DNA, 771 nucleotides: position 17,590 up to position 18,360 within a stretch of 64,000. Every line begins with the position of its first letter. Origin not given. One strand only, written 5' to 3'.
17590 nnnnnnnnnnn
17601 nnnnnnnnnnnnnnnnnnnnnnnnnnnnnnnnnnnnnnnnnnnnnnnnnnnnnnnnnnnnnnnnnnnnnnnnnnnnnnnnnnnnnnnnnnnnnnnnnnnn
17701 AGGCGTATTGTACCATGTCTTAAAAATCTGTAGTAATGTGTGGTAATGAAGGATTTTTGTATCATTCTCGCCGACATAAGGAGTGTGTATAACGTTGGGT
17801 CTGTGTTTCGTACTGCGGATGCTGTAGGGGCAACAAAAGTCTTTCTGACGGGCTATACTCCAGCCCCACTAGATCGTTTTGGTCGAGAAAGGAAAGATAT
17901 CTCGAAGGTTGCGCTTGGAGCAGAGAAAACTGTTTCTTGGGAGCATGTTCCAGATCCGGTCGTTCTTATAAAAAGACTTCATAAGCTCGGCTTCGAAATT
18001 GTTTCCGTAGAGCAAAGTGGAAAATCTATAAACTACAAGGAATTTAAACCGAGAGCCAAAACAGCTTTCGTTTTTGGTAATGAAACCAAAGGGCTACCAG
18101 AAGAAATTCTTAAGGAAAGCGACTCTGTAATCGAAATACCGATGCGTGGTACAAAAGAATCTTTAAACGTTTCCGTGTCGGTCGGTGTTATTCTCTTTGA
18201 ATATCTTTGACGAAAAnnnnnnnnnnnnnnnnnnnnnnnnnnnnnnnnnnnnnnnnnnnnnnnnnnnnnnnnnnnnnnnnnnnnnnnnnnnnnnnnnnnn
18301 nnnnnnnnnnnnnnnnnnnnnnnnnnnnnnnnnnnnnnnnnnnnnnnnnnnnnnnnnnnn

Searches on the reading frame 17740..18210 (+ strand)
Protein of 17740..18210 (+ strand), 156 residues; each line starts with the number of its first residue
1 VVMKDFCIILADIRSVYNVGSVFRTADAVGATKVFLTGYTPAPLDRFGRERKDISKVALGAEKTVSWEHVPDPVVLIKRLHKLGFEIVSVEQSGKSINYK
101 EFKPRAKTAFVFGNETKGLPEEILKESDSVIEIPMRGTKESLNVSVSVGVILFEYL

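Call 38: search_protein_families(library=pfam, proteins=[window:17740-18210:+], max_evalue=0.00001)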
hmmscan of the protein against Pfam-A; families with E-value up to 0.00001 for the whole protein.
window:17740-18210:+ (156 aa): 1 family
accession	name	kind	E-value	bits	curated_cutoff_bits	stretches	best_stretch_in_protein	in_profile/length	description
PF00588.24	SpoU_methylase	-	4.4e-34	118.1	29.7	1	6-153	2-142/142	SpoU rRNA Methylase family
